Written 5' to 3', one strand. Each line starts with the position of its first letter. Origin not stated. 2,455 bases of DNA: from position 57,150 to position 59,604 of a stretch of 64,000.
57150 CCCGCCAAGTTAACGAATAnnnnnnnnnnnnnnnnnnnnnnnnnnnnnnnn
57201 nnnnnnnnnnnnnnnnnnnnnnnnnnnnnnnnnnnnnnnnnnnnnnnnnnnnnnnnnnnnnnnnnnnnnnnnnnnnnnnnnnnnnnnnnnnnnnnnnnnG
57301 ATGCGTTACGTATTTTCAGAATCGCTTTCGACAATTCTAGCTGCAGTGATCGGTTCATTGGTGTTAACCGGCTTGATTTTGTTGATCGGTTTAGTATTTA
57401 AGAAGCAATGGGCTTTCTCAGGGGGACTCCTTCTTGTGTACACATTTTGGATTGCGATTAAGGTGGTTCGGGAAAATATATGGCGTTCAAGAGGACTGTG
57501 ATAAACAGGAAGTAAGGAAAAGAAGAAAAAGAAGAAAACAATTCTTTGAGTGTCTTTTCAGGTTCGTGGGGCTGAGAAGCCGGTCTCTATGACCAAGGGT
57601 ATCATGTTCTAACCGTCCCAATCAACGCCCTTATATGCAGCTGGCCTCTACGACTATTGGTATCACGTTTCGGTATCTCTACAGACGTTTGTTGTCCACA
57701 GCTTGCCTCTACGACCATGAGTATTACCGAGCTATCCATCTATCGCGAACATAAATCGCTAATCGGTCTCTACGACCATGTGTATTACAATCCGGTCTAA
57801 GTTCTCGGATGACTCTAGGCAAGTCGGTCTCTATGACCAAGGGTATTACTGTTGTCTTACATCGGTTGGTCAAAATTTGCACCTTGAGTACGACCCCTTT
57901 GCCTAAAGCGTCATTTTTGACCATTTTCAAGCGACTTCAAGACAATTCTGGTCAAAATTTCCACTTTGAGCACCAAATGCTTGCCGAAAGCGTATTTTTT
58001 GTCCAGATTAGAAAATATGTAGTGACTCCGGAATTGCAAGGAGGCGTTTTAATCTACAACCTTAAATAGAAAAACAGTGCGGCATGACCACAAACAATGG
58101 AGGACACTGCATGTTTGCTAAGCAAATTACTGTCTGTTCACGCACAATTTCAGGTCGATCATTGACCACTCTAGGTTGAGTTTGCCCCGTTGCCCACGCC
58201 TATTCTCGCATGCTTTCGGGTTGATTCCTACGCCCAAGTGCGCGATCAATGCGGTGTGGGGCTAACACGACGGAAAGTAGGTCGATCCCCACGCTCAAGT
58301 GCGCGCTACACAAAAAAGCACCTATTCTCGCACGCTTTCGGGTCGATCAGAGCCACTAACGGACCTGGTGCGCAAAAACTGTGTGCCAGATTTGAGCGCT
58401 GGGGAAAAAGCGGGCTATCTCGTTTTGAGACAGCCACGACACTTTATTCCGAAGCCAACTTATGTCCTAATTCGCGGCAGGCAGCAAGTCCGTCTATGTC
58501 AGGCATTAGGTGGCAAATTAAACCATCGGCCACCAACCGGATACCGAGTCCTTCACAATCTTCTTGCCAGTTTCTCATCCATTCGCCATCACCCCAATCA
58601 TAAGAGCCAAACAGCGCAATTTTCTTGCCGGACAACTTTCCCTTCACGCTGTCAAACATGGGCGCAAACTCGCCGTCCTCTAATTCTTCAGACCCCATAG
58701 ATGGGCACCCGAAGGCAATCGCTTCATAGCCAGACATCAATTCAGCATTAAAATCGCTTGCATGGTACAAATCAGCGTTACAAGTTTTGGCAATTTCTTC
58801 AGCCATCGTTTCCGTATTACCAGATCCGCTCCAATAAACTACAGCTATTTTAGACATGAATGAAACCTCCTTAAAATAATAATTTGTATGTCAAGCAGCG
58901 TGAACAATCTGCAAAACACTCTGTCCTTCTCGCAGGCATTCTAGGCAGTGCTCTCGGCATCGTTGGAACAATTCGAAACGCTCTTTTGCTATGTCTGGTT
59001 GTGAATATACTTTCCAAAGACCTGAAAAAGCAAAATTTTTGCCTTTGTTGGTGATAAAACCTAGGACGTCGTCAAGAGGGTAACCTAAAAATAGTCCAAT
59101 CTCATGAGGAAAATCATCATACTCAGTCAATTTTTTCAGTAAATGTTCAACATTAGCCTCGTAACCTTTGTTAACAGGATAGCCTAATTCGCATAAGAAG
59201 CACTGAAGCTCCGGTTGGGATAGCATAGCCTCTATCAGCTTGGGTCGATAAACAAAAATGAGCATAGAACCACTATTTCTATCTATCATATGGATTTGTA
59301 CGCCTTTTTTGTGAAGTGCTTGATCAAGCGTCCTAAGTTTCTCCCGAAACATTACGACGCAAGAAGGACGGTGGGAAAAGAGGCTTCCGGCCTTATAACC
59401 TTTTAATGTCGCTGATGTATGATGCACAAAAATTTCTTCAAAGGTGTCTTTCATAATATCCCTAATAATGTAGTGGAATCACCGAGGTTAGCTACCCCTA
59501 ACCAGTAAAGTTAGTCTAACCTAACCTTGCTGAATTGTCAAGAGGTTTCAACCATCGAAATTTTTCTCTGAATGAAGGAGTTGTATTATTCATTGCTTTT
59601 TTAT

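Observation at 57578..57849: Exact 61-bp-period repeat-spacer array (5 units) with degenerate 24-28-nt repeats and no cas genes in view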

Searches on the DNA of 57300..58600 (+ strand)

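Call 15: search_rna_families(source=window, start=57300, end=58600, threshold=evalue, max_evalue=10)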
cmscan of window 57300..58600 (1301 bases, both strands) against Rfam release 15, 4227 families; matches with E-value up to 10: 6.
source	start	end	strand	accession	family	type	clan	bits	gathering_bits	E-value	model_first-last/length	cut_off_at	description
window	57449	57513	-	RF02256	adapt33_2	Gene; lncRNA;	-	17.8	60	9.6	1-71/71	no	Adaptive response 33 conserved region 2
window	58240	58306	+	RF03606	mir-2071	Gene; miRNA;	-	16.8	100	1.6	1-74/74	no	mir-2071 microRNA precursor family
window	58395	58454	+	RF01146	sR15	Gene; snRNA; snoRNA; CD-box;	-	16.3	40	5.9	1-65/65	no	Small nucleolar RNA sR15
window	57950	58032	-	RF02698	Avalong_thermometer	Cis-reg; thermoregulator;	-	15.4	154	8.4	1-131/131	no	Avalong 5' UTR thermometer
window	57867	58024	+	RF02060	STnc410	Gene; sRNA;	-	14.8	50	2.5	1-158/158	no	Enterobacterial sRNA STnc410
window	57565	57597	-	RF02172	RFPL3-AS1_2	Gene; lncRNA;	-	14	40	1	1-71/71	no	RFPL3 antisense RNA 1 conserved region 2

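Call 26: search_dna_similar(query=window:57560-57870:+, collection=phages, mode=distant, max_evalue=10)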
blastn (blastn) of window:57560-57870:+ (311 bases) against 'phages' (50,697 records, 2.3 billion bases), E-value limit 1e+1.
Records with a match: 2; places in all: 2; records where one place covers at least 80% of the query: 0.
Best place of each record, by identity: 95-99% 2.
By first word of the organism name: Stenotrophomonas 2.
By host as written in the record: Stenotrophomonas maltophilia 2.
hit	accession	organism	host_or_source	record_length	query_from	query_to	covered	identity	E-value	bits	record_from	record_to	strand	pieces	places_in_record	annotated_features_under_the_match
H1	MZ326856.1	Stenotrophomonas phage Paxi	Stenotrophomonas maltophilia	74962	47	70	8%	95.8%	1e+0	40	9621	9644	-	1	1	hypothetical protein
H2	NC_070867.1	Stenotrophomonas phage Paxi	Stenotrophomonas maltophilia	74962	47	70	8%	95.8%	1e+0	40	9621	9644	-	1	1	hypothetical protein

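Call 27: search_dna_similar(query=window:57560-57870:+, collection=plasmids, mode=distant, max_evalue=10)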
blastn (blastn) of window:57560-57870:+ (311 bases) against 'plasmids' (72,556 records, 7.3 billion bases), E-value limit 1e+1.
No match.
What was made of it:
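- On CRISPR array (generic): BLAST at E<=10 against 50,697 phage and 72,556 plasmid records gave only one chance-level hit at E=1 (calls 26, 27).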

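Call 28: search_rna_families(source=window, start=57570, end=57860, threshold=evalue, max_evalue=10, show_alignments=4)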
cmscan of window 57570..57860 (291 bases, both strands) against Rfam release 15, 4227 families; matches with E-value up to 10: 2.
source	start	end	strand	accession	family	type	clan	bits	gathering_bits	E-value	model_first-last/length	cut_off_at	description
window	57570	57597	-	RF02172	RFPL3-AS1_2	Gene; lncRNA;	-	13.9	40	0.25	1-31/71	3'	RFPL3 antisense RNA 1 conserved region 2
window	57798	57826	+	RF00390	TYMV_upPK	Cis-reg;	-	12.5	38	7.3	1-23/23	no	turnip yellow mosaic virus upstream pseudo-knot (TYMV_upPK)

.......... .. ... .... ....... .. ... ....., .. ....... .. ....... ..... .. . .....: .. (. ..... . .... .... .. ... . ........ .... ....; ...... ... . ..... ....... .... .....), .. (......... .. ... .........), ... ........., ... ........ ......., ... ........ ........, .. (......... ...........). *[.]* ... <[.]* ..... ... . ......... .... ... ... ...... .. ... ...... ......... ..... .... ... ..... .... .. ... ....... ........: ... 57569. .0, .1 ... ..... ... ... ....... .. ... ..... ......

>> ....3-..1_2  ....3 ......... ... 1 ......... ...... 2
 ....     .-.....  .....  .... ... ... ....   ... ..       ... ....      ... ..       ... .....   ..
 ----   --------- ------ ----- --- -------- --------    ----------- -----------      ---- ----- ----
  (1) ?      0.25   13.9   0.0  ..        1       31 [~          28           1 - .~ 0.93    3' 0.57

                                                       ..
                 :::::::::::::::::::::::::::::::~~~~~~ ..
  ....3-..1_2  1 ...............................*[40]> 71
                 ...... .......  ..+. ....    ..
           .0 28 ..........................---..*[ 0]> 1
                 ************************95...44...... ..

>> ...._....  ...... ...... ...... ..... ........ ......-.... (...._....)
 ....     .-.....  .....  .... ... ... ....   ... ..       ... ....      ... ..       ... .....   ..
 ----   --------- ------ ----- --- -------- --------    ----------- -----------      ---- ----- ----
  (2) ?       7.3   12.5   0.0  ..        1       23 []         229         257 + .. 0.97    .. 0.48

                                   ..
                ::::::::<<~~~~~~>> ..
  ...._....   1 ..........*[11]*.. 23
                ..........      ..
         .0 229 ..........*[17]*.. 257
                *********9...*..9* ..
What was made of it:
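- On CRISPR array (generic): No CRISPR-DR family of Rfam 15 matches, even at E<=10 on a 291-nt slice (calls 15, 28).
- No Rfam CRISPR-DR family matches, even at E<=10 on a 291-nt slice (calls 15, 28).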

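Call 29: search_rna_families(source=window, start=58100, end=58443, threshold=evalue, max_evalue=10, show_alignments=4)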
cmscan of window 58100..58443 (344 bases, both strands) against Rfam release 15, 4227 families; matches with E-value up to 10: 1.
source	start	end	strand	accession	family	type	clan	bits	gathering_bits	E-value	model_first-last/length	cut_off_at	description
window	58240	58306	+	RF03606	mir-2071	Gene; miRNA;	-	16.8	100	0.43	1-74/74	no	mir-2071 microRNA precursor family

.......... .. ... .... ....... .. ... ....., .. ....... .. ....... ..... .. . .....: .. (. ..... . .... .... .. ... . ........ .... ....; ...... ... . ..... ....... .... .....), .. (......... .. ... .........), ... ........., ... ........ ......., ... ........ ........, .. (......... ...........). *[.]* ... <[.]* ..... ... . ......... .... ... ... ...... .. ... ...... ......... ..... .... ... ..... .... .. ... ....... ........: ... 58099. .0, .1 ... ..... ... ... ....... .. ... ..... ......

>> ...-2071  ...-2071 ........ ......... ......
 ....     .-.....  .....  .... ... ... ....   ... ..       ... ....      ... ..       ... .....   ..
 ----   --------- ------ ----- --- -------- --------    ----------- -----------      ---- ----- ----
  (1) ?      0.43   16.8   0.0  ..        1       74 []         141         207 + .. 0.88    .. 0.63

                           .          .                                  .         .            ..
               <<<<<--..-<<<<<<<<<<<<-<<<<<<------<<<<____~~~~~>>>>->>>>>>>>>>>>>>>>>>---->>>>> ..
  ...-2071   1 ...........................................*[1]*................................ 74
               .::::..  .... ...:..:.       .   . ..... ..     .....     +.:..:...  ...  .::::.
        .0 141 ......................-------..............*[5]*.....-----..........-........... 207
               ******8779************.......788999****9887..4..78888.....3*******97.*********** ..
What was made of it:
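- Tried and rejected: This is not testable here and gains no support from Rfam CRISPR-DR models (calls 15, 28, 29).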

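Call 76: search_dna_similar(query=window:57850-58443:+, collection=plasmids, mode=distant, max_evalue=0.1, max_rows=10)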
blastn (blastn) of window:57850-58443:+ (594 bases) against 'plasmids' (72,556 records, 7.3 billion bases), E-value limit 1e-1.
No match.

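Call 77: search_dna_similar(query=window:57850-58443:+, collection=phages, mode=distant, max_evalue=0.1, max_rows=10)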
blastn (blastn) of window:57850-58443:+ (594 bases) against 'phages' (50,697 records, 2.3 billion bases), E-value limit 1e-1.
No match.
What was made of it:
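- On Iterons or partition centromere: No plasmid or phage similarity (calls 26, 27, 76, 77).
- No similarity to any plasmid or phage record (calls 26, 27, 76, 77).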

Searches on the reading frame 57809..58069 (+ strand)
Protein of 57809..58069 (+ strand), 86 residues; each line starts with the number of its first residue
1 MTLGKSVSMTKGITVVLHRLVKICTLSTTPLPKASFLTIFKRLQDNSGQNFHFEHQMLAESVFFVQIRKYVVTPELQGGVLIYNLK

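Call 66: search_protein_families(library=ncbifam, proteins=[window:57809-58069:+], max_evalue=0.01)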
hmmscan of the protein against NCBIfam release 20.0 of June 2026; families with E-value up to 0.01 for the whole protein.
window:57809-58069:+ (86 aa): 0 families

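Call 67: search_protein_families(library=padloc, proteins=[window:57809-58069:+], max_evalue=0.01)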
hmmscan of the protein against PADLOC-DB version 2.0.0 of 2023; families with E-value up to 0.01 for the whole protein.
window:57809-58069:+ (86 aa): 0 families

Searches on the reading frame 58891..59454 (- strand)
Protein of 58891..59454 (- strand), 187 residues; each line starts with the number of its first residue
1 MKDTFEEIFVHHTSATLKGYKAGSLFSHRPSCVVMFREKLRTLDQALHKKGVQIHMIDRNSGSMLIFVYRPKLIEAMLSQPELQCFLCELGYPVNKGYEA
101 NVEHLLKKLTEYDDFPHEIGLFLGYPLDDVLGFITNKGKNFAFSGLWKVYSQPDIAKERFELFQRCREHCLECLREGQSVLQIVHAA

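Call 19: find_homologous_proteins(query=window:58891-59454:-, max_evalue=1e-20)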
Query window:58891-59454:- (187 aa): 931 proteins with E <= 1e-20 among 1169 candidates; the best 120 are listed.
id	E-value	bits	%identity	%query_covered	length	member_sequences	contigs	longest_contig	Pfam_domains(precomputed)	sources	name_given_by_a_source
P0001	1.8e-124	430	100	100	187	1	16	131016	PF12672.13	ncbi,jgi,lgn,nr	ncbi:MAG TPA: DUF3793 family protein [Clostridiaceae bacterium]|nr:DUF3793 family protein [Clostridi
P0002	5.6e-90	318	72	100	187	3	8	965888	PF12672.13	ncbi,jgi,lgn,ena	ncbi:MAG: DUF3793 family protein [Christensenellales bacterium]|jgi:hypothetical protein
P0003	9.8e-88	311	70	100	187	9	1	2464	PF12672.13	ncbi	-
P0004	6.2e-87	308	69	100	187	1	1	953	PF12672.13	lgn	-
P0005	1.2e-86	307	69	100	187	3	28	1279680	PF12672.13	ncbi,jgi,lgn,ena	ncbi:MAG: DUF3793 family protein [Christensenellales bacterium]|jgi:hypothetical protein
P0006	3.2e-86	306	71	100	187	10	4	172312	PF12672.13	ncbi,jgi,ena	ncbi:MAG: DUF3793 family protein [Christensenellales bacterium]|jgi:hypothetical protein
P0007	4.5e-85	302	70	99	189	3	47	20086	PF12672.13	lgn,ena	-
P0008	1.0e-84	301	71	100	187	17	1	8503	PF12672.13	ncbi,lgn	-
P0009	6.3e-83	295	67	100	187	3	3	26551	PF12672.13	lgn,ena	-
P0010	6.9e-83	295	68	100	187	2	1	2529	PF12672.13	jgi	jgi:hypothetical protein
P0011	4.9e-82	292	68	100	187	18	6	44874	PF12672.13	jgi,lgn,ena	-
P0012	6.1e-81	288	66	100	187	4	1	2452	PF12672.13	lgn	-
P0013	9.4e-80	284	66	99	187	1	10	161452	PF12672.13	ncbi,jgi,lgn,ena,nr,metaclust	ncbi:MAG: DUF3793 family protein [Ruminococcaceae bacterium]|nr:DUF3793 family protein [Oscillospira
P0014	1.5e-78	281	64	99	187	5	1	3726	PF12672.13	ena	-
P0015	2.0e-64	235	56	99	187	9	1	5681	PF12672.13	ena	-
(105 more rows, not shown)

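Call 20: find_encoding_contigs(protein=P0002, flank=6000, max_places=3)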
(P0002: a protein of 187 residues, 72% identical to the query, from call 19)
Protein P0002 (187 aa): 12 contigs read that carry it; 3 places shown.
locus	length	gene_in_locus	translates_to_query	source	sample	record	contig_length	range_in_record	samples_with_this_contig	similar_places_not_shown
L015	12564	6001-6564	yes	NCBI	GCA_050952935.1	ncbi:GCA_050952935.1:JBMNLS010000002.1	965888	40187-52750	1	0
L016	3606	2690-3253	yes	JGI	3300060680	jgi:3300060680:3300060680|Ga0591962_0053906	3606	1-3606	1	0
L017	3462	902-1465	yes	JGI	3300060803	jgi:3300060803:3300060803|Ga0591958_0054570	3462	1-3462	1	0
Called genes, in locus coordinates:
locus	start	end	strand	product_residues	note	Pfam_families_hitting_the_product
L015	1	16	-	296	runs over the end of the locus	PF23023:Anti-Pycsar_Apyc1 (weak), PF00753:Lactamase_B, PF19583:ODP (weak)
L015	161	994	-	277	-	-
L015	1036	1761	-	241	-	PF20599:DUF6796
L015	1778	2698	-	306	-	PF07859:Abhydrolase_3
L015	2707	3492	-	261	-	PF01209:Ubie_methyltran, PF05175:MTS, PF06325:PrmA (weak), PF13489:Methyltransf_23, PF08241:Methyltransf_11, PF08242:Methyltransf_12, PF13649:Methyltransf_25, PF13847:Methyltransf_31, +2 more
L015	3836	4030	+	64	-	-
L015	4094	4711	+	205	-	PF13489:Methyltransf_23, PF08241:Methyltransf_11, PF08242:Methyltransf_12, PF13649:Methyltransf_25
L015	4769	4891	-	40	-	-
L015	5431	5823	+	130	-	PF01325:Fe_dep_repress, PF13545:HTH_Crp_2 (weak), PF02742:Fe_dep_repr_C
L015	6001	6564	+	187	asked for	PF12672:DUF3793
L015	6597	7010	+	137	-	PF00258:Flavodoxin_1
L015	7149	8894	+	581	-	PF00664:ABC_membrane, PF00005:ABC_tran, PF02463:SMC_N (faint)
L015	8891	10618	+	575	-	PF00664:ABC_membrane, PF00005:ABC_tran, PF02463:SMC_N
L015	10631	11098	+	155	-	PF28469:DUF8410 (weak)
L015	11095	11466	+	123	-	PF04304:DUF454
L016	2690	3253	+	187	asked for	PF12672:DUF3793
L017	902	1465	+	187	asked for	PF12672:DUF3793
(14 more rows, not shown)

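Call 21: find_encoding_contigs(protein=P0005, flank=6000, max_places=3)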
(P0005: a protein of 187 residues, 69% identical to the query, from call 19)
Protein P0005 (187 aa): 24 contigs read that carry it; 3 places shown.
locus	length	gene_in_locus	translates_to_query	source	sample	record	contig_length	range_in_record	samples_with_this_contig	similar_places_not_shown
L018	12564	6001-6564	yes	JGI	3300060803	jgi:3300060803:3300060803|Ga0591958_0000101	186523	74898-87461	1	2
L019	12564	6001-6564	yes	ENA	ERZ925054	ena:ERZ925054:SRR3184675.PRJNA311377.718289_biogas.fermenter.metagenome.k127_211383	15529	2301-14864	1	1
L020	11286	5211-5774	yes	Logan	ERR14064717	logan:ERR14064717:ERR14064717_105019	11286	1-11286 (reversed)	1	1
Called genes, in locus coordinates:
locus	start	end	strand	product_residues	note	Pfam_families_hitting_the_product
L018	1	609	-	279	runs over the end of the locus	PF04072:LCM (weak)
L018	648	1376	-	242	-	PF20599:DUF6796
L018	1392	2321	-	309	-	PF07859:Abhydrolase_3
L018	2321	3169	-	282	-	PF01209:Ubie_methyltran, PF05175:MTS, PF13489:Methyltransf_23, PF02390:Methyltransf_4, PF13847:Methyltransf_31, PF08241:Methyltransf_11, PF08242:Methyltransf_12, PF13649:Methyltransf_25, +3 more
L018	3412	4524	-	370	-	-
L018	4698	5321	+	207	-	PF01209:Ubie_methyltran, PF13489:Methyltransf_23, PF05219:DREV (weak), PF05175:MTS (weak), PF13847:Methyltransf_31, PF08241:Methyltransf_11, PF08242:Methyltransf_12, PF13649:Methyltransf_25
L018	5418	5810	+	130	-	PF01325:Fe_dep_repress, PF13545:HTH_Crp_2 (weak), PF02742:Fe_dep_repr_C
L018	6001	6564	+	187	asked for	PF12672:DUF3793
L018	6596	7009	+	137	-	PF00258:Flavodoxin_1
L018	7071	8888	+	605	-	PF00664:ABC_membrane, PF00005:ABC_tran, PF02463:SMC_N (faint)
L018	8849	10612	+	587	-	PF00664:ABC_membrane, PF00005:ABC_tran, PF02463:SMC_N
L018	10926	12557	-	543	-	PF00118:Cpn60_TCP1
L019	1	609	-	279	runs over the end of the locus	PF04072:LCM (weak)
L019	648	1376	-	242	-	PF20599:DUF6796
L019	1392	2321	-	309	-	PF07859:Abhydrolase_3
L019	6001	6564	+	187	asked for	PF12672:DUF3793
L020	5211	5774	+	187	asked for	PF12672:DUF3793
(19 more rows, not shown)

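Call 22: find_encoding_contigs(protein=P0006, flank=6000, max_places=3)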
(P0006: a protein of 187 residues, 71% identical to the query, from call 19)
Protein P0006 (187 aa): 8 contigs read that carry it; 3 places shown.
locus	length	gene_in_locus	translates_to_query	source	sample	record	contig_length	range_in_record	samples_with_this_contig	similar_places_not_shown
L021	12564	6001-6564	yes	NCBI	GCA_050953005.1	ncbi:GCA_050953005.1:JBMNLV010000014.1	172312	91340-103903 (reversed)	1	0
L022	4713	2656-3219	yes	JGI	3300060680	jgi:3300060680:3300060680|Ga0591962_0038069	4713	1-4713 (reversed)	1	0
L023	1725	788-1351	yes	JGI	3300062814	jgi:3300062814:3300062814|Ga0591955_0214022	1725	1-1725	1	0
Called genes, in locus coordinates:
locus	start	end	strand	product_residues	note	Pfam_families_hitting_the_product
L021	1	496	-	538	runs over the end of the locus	PF00664:ABC_membrane, PF00005:ABC_tran, PF02463:SMC_N, PF13304:AAA_21 (faint)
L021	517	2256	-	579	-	PF00664:ABC_membrane, PF00005:ABC_tran, PF02463:SMC_N (faint)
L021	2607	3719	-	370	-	-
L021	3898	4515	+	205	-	PF13489:Methyltransf_23, PF08241:Methyltransf_11, PF08242:Methyltransf_12, PF13649:Methyltransf_25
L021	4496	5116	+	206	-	PF13489:Methyltransf_23, PF01209:Ubie_methyltran, PF05219:DREV, PF05175:MTS (weak), PF13847:Methyltransf_31, PF08241:Methyltransf_11, PF08242:Methyltransf_12, PF13649:Methyltransf_25, +1 more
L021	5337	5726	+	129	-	PF01325:Fe_dep_repress, PF13545:HTH_Crp_2 (weak), PF02742:Fe_dep_repr_C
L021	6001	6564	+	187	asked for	PF12672:DUF3793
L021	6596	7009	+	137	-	PF00258:Flavodoxin_1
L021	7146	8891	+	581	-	PF00664:ABC_membrane, PF00005:ABC_tran, PF02463:SMC_N (faint)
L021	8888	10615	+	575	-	PF00664:ABC_membrane, PF00005:ABC_tran, PF02463:SMC_N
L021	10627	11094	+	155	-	PF28469:DUF8410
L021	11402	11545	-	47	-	PF27100:DcsG_N (weak)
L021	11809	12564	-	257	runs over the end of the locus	PF00528:BPD_transp_1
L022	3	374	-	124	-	?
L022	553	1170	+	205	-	PF13489:Methyltransf_23, PF08241:Methyltransf_11, PF08242:Methyltransf_12, PF13649:Methyltransf_25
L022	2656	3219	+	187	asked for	PF12672:DUF3793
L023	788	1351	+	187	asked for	PF12672:DUF3793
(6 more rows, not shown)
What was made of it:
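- In relatives at about 70% identity the flavodoxin gene is followed directly by ABC-transporter genes (calls 20-22).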
